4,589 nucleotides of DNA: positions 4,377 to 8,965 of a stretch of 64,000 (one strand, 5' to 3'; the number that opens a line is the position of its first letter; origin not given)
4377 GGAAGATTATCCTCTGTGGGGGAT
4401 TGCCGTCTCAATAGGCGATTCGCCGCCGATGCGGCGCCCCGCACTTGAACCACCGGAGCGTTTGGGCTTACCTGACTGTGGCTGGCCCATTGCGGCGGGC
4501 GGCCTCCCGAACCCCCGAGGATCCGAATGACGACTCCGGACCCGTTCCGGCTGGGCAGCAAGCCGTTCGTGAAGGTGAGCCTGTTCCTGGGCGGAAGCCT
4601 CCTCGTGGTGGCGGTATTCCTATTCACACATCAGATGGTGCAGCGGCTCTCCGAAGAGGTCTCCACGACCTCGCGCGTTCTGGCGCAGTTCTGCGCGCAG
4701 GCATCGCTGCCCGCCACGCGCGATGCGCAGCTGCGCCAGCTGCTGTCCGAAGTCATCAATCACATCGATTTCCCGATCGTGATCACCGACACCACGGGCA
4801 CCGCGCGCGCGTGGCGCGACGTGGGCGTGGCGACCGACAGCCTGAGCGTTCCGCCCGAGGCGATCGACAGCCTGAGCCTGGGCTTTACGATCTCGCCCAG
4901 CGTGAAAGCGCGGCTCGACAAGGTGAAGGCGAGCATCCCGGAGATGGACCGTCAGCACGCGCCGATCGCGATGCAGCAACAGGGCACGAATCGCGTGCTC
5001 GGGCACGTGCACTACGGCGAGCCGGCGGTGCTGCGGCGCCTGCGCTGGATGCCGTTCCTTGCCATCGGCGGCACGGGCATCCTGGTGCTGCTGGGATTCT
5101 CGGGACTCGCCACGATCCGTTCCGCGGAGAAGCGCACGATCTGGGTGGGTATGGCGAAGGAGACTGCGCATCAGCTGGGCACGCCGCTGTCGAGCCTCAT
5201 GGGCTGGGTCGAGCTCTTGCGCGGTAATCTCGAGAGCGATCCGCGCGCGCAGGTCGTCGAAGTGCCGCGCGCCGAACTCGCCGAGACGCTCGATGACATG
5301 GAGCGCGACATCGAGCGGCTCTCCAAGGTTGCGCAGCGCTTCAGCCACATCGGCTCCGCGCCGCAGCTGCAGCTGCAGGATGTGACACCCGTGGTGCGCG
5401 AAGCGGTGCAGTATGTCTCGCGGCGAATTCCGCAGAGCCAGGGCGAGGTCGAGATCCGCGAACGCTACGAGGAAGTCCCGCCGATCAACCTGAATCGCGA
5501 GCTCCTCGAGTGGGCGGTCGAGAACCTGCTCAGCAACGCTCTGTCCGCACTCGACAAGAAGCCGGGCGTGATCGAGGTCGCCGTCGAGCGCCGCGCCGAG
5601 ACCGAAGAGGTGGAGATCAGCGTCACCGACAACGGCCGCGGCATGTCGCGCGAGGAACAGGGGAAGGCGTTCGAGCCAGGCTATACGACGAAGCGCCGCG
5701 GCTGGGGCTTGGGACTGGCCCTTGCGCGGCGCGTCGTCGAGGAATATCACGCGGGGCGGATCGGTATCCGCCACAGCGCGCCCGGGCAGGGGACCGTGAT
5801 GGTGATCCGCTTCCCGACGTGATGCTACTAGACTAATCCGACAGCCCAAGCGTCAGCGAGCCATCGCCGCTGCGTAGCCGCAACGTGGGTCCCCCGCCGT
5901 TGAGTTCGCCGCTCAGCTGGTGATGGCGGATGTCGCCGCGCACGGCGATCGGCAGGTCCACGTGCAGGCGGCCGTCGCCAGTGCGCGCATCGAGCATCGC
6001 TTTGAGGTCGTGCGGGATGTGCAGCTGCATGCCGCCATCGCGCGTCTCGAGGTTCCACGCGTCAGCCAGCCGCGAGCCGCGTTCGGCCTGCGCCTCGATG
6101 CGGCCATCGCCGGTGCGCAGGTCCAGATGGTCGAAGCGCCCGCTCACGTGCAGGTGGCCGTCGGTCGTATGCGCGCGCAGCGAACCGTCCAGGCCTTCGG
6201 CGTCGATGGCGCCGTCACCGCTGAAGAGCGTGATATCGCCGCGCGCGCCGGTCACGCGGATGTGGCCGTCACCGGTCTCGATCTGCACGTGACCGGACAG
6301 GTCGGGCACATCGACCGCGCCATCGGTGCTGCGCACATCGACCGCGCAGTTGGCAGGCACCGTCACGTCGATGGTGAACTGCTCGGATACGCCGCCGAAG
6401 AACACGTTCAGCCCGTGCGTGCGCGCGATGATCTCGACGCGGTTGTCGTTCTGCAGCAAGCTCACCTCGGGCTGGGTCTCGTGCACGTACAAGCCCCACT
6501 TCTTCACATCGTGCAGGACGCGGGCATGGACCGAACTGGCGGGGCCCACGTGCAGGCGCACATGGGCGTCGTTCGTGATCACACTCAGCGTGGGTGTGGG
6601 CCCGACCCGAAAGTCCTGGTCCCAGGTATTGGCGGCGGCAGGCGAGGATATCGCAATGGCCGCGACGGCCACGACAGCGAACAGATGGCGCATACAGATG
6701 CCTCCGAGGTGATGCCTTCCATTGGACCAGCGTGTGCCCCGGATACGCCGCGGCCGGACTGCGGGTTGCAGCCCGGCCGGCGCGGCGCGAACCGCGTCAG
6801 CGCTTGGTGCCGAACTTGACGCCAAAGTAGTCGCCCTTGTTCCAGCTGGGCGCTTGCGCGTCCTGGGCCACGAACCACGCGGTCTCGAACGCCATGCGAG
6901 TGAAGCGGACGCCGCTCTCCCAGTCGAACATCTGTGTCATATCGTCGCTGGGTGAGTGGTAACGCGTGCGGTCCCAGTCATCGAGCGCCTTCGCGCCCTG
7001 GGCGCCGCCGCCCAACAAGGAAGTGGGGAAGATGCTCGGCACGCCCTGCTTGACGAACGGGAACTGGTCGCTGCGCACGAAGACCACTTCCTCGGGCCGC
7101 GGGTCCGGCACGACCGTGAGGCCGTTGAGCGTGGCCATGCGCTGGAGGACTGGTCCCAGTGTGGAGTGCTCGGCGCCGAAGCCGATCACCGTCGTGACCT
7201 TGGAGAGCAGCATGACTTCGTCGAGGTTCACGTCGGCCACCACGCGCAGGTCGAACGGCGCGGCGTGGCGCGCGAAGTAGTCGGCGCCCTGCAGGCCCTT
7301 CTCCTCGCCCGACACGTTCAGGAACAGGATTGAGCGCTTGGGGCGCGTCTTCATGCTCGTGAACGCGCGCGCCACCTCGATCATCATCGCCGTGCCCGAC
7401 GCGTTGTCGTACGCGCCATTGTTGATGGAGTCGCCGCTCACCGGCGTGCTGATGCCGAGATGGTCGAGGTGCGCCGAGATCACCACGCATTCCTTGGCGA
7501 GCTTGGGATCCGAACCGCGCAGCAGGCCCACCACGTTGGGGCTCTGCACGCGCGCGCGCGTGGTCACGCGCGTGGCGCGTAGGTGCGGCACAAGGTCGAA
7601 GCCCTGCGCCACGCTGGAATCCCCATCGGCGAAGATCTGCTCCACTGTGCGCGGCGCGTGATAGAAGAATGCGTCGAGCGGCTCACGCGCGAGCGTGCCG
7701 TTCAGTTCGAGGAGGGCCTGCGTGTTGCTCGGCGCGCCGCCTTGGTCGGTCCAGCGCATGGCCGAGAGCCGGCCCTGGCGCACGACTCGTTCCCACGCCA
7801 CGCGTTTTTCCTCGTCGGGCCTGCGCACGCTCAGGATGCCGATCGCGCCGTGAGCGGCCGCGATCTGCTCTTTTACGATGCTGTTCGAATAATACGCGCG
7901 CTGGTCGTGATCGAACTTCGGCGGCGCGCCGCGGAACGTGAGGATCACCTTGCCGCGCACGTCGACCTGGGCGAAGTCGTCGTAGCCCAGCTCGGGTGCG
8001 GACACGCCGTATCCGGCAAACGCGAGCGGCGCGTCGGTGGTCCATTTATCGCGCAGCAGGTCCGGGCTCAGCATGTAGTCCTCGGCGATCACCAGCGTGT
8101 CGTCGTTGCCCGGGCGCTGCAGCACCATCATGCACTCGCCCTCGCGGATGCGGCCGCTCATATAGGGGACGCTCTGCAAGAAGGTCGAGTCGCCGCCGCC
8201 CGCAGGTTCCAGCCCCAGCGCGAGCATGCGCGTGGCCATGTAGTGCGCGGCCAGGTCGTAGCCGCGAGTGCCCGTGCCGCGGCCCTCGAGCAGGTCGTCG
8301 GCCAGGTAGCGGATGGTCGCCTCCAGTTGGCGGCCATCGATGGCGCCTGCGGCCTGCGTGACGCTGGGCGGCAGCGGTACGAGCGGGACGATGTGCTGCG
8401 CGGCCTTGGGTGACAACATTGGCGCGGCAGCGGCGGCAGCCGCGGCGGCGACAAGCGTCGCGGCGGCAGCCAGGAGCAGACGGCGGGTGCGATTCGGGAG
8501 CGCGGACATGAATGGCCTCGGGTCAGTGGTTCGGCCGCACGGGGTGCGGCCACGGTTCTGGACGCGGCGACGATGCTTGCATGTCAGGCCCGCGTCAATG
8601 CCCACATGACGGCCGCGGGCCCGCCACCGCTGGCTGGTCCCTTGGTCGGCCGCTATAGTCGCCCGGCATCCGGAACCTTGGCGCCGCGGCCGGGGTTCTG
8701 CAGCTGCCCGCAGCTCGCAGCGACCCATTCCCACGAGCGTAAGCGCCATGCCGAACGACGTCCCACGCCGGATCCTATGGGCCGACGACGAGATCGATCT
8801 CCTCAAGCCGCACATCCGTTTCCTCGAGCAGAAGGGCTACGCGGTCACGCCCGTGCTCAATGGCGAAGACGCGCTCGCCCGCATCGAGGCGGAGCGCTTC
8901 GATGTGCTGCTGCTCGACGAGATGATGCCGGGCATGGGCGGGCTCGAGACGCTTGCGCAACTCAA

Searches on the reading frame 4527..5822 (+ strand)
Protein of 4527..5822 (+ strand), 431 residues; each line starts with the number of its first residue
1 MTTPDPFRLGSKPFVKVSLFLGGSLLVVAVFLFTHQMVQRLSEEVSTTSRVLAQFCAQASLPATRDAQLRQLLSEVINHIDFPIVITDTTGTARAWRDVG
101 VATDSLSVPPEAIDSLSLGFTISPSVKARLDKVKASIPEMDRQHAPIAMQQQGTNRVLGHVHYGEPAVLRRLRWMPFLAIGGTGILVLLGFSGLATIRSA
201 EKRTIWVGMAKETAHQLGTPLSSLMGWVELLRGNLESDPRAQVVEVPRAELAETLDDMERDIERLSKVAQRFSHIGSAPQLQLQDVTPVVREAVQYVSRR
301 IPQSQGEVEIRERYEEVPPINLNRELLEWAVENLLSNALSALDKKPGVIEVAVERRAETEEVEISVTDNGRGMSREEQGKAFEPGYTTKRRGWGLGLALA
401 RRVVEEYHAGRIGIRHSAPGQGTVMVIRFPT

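Call 7: search_protein_families(library=pfam, proteins=[window:4527-5822:+], max_evalue=0.001)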
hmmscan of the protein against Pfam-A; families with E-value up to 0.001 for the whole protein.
window:4527-5822:+ (431 aa): 4 families
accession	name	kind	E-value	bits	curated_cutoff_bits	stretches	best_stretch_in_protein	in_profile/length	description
PF02518.31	HATPase_c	-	2.9e-21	76.4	26.4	1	325-430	4-108/111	Histidine kinase-, DNA gyrase B-, and HSP90-like ATPase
PF00512.31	HisKA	-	3.4e-06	27.4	26.9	1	211-270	7-55/66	His Kinase A (phospho-acceptor) domain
PF13581.12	HATPase_c_2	-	6.9e-06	26.5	27.4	1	327-409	32-114/127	Histidine kinase-like ATPase domain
PF13589.12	HATPase_c_3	-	1.8e-05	25.3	25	1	328-390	4-62/137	Histidine kinase-, DNA gyrase B-, and HSP90-like ATPase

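Call 43: find_related_loci(query=window:4527-5822:+, collection=genome_contigs, flank=10000)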
Query window:4527-5822:+ (431 aa) in genome_contigs; peptide patterns used: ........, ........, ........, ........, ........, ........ (x = any residue, [..] = any of these).
599 stretches matched a pattern (row limit reached: there are more); 576 encode a relative of the query (tblastn E <= 1e-3); the best 80 are kept; 80 distinct loci.
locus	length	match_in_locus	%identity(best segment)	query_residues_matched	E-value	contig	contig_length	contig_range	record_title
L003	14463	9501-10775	75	6-431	0e+0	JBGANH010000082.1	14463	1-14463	MAG: Candidatus Eisenbacteria bacterium isolate MAG_MBR_H10.75 MBRH10-75_opera_contig_13373, whole genome shotgun sequen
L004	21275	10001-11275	72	6-431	0e+0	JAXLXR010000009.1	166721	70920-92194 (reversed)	MAG: Candidatus Eisenbacteria bacterium isolate STL-EIS2 C1.162.fa-9, whole genome shotgun sequence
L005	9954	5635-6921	73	1-431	0e+0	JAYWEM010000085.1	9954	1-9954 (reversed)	MAG: bacterium isolate GL97_UP_metabinner_3 GL97_UP_metabinner_3_84, whole genome shotgun sequence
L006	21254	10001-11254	72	12-431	0e+0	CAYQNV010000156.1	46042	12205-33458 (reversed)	MAG TPA_asm: uncultured bacterium isolate binchicken_co165_179 genome assembly, contig: k141_710117, whole genome shotgu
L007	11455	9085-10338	71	12-431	0e+0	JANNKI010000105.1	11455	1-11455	MAG: bacterium isolate SOY_4_C_metabat_154 SOY_4_C_k141_1585840, whole genome shotgun sequence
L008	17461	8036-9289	70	12-431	0e+0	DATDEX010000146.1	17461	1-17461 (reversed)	MAG TPA_asm: Candidatus Eisenbacteria bacterium isolate SMAG_U211 k141_1126438, whole genome shotgun sequence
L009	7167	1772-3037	69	6-431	0e+0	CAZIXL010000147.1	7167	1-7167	MAG TPA_asm: uncultured bacterium isolate binchicken_co118_82 genome assembly, contig: NODE_13685_length_7167_cov_5.6643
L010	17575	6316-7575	65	8-430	0e+0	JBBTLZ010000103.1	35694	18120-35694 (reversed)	MAG: Candidatus Eisenbacteria bacterium isolate H32-bin110_1 H32_bin110_1_000000000103, whole genome shotgun sequence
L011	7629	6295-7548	68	12-431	0e+0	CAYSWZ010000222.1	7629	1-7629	MAG TPA_asm: uncultured bacterium isolate binchicken_co279_112 genome assembly, contig: k141_643759, whole genome shotgu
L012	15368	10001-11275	67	4-431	2e-179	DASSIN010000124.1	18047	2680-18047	MAG TPA_asm: Candidatus Eisenbacteria bacterium isolate SMAG_U1088 k141_1186240, whole genome shotgun sequence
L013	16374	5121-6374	68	12-431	9e-179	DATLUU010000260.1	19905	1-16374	MAG TPA_asm: Verrucomicrobiia bacterium isolate SMAG_U13174 k141_828161, whole genome shotgun sequence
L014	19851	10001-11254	67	12-431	2e-178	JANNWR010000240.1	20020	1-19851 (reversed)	MAG: bacterium isolate VAR_34_metabat_33 VAR_34_k141_2297787, whole genome shotgun sequence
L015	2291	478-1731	68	14-431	0e+0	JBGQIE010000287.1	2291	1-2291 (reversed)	MAG: Candidatus Eisenbacteria bacterium isolate OBJ2_061818_070_56 k141_2419110_length_2291_cov_10.0084, whole genome sh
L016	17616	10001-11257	68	12-431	4e-177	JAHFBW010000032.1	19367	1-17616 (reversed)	MAG: Candidatus Eisenbacteria bacterium isolate nzgw207 NODE_2583_length_19368_cov_4.133112, whole genome shotgun sequen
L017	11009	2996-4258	67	8-431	5e-173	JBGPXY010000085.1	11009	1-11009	MAG: Candidatus Eisenbacteria bacterium isolate OBJ1_062018_090_26 k141_3227925_length_11009_cov_13.0000, whole genome s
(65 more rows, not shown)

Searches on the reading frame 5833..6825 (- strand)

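Call 7: search_protein_families(library=pfam, proteins=[window:5833-6825:-], max_evalue=0.001)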
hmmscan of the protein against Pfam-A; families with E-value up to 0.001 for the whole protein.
window:5833-6825:- (330 aa): 1 family
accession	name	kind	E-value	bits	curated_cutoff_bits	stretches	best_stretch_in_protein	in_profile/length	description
PF13349.12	DUF4097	-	2.6e-10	40.6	22.9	1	122-303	38-224/247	Toastrack DUF4097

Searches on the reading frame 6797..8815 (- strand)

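Call 7: search_protein_families(library=pfam, proteins=[window:6797-8815:-], max_evalue=0.001)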
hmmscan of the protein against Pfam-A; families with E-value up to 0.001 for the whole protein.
window:6797-8815:- (672 aa): 2 families
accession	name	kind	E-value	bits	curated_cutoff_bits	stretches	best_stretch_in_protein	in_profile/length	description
PF04389.22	Peptidase_M28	-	6.5e-41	140.6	21.3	1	427-644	1-191/193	Peptidase family M28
PF01546.33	Peptidase_M20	-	3.1e-05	24.4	24.6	1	458-530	18-96/206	Peptidase family M20/M25/M40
